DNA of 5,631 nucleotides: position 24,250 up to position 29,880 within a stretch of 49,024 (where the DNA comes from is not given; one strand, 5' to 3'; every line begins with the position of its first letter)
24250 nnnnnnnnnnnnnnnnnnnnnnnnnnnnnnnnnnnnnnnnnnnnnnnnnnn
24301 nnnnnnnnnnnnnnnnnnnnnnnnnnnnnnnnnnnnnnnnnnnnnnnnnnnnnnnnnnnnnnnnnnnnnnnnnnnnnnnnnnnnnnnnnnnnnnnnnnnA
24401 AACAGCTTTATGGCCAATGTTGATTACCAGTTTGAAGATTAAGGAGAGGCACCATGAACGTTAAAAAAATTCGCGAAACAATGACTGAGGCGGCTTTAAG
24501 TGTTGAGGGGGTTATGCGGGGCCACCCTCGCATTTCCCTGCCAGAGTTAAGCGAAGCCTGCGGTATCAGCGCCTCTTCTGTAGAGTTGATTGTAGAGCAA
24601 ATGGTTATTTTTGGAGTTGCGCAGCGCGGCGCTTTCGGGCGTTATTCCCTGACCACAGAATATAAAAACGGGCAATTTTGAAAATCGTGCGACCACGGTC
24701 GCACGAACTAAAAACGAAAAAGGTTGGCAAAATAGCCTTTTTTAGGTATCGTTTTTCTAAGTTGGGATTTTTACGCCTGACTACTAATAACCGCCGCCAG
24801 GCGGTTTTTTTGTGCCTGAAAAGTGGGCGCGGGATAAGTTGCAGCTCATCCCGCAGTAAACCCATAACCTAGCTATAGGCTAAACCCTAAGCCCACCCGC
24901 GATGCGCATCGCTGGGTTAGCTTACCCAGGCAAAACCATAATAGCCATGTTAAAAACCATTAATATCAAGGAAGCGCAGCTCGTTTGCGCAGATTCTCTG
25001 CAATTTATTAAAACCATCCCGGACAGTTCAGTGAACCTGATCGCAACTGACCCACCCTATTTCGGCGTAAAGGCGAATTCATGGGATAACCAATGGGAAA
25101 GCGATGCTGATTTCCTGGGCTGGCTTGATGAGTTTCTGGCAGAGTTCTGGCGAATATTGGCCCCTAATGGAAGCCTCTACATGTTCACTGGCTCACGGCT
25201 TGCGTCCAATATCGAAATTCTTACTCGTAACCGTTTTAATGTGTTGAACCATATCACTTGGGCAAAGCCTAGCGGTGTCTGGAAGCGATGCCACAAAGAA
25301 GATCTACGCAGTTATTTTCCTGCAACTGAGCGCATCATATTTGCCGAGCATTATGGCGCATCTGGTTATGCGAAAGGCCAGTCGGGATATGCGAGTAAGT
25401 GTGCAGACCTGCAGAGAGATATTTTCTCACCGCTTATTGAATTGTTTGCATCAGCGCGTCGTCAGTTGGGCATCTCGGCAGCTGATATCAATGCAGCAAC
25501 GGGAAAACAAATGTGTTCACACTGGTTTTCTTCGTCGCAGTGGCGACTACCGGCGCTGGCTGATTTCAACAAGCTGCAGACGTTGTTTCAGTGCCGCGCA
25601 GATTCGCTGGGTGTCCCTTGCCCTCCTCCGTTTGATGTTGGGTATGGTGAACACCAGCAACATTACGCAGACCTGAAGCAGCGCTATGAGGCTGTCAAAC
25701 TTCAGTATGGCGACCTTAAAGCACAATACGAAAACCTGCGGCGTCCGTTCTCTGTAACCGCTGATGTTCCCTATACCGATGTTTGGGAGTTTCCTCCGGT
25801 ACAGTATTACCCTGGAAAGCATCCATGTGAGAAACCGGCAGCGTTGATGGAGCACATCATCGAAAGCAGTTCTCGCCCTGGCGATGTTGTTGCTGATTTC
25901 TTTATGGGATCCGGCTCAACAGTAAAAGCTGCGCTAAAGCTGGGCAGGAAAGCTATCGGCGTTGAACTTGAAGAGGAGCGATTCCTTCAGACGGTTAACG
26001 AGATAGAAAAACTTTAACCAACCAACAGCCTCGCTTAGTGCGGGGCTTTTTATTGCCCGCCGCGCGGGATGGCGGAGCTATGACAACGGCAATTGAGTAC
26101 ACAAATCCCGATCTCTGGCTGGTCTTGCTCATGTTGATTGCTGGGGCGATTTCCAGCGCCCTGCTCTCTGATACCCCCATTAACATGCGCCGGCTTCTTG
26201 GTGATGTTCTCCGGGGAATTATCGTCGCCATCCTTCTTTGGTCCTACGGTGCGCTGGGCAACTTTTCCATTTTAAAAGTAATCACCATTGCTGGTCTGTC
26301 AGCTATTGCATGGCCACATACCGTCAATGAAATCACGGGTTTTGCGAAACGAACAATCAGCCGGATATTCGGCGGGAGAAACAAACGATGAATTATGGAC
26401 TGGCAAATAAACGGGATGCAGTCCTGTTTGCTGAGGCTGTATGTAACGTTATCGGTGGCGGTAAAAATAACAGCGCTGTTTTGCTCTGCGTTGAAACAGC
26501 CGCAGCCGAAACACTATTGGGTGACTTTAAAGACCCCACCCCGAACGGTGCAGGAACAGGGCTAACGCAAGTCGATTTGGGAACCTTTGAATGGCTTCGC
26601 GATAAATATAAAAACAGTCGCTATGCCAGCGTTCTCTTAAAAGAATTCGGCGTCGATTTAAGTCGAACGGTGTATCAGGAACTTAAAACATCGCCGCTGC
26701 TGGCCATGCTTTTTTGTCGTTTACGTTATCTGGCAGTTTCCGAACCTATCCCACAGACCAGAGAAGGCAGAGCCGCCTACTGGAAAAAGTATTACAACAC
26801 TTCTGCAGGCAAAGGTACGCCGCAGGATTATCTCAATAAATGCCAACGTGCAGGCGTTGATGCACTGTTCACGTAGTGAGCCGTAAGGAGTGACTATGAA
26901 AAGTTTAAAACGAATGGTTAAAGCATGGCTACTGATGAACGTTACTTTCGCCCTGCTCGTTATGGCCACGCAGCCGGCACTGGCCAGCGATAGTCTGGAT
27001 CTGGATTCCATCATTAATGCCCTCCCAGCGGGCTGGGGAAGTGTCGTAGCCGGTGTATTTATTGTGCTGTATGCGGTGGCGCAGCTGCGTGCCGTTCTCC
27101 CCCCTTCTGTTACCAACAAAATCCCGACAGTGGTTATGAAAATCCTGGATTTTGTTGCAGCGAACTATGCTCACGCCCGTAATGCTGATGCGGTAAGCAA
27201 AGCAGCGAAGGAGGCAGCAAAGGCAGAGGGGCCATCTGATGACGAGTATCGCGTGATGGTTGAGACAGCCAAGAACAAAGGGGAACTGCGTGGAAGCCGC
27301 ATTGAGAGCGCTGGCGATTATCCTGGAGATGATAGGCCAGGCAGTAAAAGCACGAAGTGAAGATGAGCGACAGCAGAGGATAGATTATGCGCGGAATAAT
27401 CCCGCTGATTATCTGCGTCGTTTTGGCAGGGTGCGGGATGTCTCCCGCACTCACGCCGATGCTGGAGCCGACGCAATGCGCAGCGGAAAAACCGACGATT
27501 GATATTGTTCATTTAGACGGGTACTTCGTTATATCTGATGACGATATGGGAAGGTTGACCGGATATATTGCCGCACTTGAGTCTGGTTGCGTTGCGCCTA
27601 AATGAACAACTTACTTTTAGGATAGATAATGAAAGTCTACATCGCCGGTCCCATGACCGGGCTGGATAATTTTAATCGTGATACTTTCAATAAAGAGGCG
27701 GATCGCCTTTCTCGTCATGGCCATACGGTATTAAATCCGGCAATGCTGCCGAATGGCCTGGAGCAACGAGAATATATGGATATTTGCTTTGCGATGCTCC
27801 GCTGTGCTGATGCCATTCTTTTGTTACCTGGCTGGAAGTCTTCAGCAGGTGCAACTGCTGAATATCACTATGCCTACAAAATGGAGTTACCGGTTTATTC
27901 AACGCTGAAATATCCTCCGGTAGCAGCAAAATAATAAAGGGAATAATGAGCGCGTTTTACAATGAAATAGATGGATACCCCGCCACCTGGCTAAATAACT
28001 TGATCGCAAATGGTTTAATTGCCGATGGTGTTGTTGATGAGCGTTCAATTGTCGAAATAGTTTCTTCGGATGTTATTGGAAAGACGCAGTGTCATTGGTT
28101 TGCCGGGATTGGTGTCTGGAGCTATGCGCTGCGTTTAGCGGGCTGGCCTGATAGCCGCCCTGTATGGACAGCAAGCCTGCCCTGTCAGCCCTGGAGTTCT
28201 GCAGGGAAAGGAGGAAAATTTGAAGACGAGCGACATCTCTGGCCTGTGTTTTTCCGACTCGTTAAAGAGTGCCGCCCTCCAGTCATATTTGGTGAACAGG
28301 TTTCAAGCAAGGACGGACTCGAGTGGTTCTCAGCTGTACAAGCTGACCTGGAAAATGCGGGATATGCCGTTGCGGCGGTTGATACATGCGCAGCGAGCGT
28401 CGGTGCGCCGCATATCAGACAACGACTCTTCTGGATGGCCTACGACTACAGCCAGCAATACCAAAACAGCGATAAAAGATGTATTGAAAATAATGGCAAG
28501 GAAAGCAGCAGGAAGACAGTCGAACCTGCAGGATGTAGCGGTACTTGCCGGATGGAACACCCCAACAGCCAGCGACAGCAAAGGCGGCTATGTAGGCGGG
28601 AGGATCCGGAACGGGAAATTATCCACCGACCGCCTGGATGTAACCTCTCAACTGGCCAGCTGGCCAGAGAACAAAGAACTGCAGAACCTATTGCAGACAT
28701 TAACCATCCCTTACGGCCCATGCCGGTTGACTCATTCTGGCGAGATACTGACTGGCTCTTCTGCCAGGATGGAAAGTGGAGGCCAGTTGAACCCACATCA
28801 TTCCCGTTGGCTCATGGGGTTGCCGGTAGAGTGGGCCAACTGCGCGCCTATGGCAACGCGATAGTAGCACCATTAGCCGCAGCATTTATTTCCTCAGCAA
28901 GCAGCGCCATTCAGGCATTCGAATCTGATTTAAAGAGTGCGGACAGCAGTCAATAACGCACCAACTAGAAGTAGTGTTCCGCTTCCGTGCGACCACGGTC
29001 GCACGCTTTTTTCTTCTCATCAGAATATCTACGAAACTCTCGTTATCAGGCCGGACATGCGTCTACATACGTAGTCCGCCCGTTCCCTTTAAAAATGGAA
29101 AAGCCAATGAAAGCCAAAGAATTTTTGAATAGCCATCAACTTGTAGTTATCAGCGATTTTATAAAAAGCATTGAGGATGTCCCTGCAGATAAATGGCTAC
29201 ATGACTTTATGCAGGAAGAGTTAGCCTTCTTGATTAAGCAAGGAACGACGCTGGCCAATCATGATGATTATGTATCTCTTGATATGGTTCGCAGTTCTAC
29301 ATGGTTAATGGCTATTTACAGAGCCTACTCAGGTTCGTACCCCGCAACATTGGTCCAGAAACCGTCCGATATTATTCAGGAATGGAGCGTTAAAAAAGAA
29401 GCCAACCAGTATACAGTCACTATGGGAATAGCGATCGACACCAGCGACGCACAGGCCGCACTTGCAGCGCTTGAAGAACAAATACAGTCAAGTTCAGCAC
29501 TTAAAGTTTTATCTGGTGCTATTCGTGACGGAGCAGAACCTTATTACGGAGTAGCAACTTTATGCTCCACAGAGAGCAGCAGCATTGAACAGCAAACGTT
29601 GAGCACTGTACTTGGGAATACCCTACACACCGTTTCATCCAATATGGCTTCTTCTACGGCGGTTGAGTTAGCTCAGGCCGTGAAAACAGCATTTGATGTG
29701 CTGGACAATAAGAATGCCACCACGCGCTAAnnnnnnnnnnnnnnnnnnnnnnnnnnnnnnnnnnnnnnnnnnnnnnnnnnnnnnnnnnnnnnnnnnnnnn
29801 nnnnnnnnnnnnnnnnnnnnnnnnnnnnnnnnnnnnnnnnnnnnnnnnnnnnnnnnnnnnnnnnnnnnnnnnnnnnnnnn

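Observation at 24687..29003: SopB boxes placed at late-operon control points and doubling as terminator-like hairpins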

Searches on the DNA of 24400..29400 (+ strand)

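Call 29: search_dna_similar(query=window:24400-29400:+, collection=plasmids, mode=near, max_rows=30)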
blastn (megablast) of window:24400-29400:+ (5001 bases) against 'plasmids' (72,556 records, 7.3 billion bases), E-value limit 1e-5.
Records with a match: 49; places in all: 54; records where one place covers at least 80% of the query: 2.
Best place of each record, by identity: >=99% 1; 95-99% 1; 80-90% 5; 60-80% 42.
By first word of the organism name: Escherichia 27; Klebsiella 8; Enterobacter 7; Salmonella 4; Citrobacter 2; Shigella 1.
By predicted mobility (MOB-suite, as given by PLSDB): non-mobilizable 49.
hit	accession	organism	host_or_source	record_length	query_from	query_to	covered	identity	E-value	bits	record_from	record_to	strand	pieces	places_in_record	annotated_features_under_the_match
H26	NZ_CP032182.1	Citrobacter freundii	-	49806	1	5001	100%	100.0%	0e+0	9236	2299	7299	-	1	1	site-specific DNA-methyltransferase | DNA cytosine methyltransferase | hypothetical protein (x6) | TrbC/VirB2 family protein | DUF4406 domain-containing protein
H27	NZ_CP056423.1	Citrobacter sp. RHBSTW-00524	culture,Wastewater effluent sample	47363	1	4615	92%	97.4%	0e+0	7866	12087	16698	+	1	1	site-specific DNA-methyltransferase | DNA cytosine methyltransferase | hypothetical protein (x6) | DUF4406 domain-containing protein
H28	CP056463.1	Enterobacter cloacae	culture,Freshwater sample from ...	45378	8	3507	70%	77.5%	0e+0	2052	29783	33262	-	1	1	site-specific DNA-methyltransferase | hypothetical protein (x6) | DUF4406 domain-containing protein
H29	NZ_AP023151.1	Klebsiella pneumoniae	Homo sapiens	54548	1325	3526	44%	75.9%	0e+0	1090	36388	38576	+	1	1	hypothetical protein (x4) | DUF4406 domain-containing protein | site-specific DNA-methyltransferase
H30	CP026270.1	Klebsiella oxytoca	-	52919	1475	3526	41%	76.7%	0e+0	1112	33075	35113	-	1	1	hypothetical protein (x3) | nucleoside 2-deoxyribosyltransferase | DNA adenine methylase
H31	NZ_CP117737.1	Klebsiella grimontii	Homo sapiens,skin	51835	1475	3526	41%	76.7%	0e+0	1112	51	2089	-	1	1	hypothetical protein (x4) | DUF4406 domain-containing protein | site-specific DNA-methyltransferase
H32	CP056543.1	Klebsiella oxytoca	culture,Freshwater sample from ...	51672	1475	3526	41%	76.7%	0e+0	1112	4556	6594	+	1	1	hypothetical protein (x4) | DUF4406 domain-containing protein | site-specific DNA-methyltransferase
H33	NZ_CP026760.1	Klebsiella aerogenes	-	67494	1475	3525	41%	76.3%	0e+0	1066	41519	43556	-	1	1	hypothetical protein (x4) | site-specific DNA-methyltransferase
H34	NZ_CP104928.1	Klebsiella pasteurii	cell culture,Out-of-house environment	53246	1475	3526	41%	76.3%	0e+0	1051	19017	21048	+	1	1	hypothetical protein (x4) | DUF4406 domain-containing protein | site-specific DNA-methyltransferase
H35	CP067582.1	Klebsiella pneumoniae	Homo sapiens,urine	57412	1468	3526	41%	76.0%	0e+0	1020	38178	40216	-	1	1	hypothetical protein (x4) | DUF4406 domain-containing protein | site-specific DNA-methyltransferase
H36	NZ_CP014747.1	Klebsiella aerogenes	Homo sapiens,rectal swab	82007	1475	3522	41%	76.4%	0e+0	1066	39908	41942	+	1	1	hypothetical protein (x4) | site-specific DNA-methyltransferase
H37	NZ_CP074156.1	Enterobacter asburiae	lake water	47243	8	1597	32%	80.4%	0e+0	1203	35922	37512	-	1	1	site-specific DNA-methyltransferase | hypothetical protein (x2)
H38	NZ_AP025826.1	Enterobacter hormaechei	Homo sapiens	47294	8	1596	32%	78.5%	0e+0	1007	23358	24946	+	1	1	site-specific DNA-methyltransferase | hypothetical protein (x2)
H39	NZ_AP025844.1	Enterobacter hormaechei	Homo sapiens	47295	8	1596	32%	78.5%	0e+0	1007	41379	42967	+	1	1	site-specific DNA-methyltransferase | hypothetical protein (x2)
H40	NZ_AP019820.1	Enterobacter hormaechei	Homo sapiens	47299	8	1596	32%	78.5%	0e+0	1007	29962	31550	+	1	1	site-specific DNA-methyltransferase | hypothetical protein (x2)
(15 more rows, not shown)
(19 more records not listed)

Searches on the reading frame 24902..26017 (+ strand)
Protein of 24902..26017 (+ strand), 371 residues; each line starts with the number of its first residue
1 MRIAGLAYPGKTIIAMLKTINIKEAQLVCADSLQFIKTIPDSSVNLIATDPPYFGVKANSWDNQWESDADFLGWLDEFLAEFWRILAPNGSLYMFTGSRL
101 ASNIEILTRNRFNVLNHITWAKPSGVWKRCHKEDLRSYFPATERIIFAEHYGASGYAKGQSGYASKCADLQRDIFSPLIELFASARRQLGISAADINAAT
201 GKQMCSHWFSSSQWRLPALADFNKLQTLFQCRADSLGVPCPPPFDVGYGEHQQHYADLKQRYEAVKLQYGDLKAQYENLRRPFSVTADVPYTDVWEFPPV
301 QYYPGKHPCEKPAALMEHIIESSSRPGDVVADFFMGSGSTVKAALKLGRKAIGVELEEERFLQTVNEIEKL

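Call 27: search_protein_families(library=pfam, proteins=[window:24902-26017:+])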
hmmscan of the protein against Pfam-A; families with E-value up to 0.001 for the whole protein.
window:24902-26017:+ (371 aa): 1 family
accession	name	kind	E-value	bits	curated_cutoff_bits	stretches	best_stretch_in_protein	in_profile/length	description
PF01555.25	N6_N4_Mtase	-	1.1e-45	156.7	26.7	1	44-362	1-217/221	DNA methylase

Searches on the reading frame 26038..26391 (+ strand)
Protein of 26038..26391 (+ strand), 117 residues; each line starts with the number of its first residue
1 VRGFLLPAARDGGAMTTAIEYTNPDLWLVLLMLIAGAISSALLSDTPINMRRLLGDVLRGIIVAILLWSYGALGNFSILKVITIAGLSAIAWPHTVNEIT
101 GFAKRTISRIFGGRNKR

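Call 28: search_protein_families(library=phrogs, proteins=[window:26038-26391:+])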
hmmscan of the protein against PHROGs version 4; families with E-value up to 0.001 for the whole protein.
window:26038-26391:+ (117 aa): 1 family
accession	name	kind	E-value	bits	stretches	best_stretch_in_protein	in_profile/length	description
phrog_27866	-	unknown function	2.1e-55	186.2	1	15-115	1-101/101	-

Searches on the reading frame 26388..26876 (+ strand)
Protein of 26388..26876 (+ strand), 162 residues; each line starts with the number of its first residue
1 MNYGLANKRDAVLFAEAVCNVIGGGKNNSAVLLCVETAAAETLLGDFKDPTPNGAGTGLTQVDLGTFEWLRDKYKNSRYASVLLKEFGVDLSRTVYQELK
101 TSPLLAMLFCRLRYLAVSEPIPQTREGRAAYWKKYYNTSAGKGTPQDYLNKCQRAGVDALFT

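Call 28: search_protein_families(library=phrogs, proteins=[window:26388-26876:+])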
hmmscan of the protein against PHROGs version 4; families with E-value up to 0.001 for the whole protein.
window:26388-26876:+ (162 aa): 1 family
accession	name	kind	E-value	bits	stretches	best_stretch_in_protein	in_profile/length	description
phrog_3108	-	unknown function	7.2e-49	166.6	1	14-159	9-159/160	-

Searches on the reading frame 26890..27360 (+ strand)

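Call 28: search_protein_families(library=phrogs, proteins=[window:26890-27360:+])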
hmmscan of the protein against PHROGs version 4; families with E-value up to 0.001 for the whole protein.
window:26890-27360:+ (156 aa): 2 families
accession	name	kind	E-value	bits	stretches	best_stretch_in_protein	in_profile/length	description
phrog_15362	-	unknown function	5.4e-89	297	1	3-156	1-154/154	-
phrog_22369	-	unknown function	9.5e-09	36.2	1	21-99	14-93/105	-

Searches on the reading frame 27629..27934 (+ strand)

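Call 28: search_protein_families(library=phrogs, proteins=[window:27629-27934:+])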
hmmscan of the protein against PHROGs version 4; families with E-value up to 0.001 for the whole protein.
window:27629-27934:+ (101 aa): 5 families
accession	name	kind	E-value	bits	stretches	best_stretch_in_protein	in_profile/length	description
phrog_355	-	DNA, RNA and nucleotide metabolism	1e-42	147.3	1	1-91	75-171/249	nucleoside 2-deoxyribosyltransferase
phrog_5781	-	unknown function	4.7e-33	115.6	1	1-90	6-97/220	-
phrog_31170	-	unknown function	4.9e-23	82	1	2-54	2-54/55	-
phrog_15484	-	other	1.9e-09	38.5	1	3-90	153-243/253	hydrolase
phrog_12019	-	other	2.2e-08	35.1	1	14-89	28-109/241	MazG-like pyrophosphatase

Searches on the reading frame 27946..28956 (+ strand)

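Call 27: search_protein_families(library=pfam, proteins=[window:27946-28956:+])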
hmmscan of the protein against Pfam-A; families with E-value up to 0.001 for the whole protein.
window:27946-28956:+ (336 aa): 1 family
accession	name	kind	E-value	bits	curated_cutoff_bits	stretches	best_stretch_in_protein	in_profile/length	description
PF00145.23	DNA_methylase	-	1.1e-15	58.3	22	1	75-182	66-180/324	C-5 cytosine-specific DNA methylase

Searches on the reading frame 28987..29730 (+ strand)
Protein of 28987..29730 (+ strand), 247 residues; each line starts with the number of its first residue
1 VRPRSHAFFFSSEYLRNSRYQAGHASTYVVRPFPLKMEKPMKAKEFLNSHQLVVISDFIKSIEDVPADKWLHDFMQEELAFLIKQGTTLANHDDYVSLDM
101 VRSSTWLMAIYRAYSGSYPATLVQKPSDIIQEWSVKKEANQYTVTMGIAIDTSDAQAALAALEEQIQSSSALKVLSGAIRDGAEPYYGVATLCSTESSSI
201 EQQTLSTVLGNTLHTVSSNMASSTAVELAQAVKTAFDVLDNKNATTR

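Call 27: search_protein_families(library=pfam, proteins=[window:28987-29730:+])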
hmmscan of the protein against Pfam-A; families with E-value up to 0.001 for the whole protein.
window:28987-29730:+ (247 aa): 0 families

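Call 28: search_protein_families(library=phrogs, proteins=[window:28987-29730:+])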
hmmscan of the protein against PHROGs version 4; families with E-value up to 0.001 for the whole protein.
window:28987-29730:+ (247 aa): 0 families
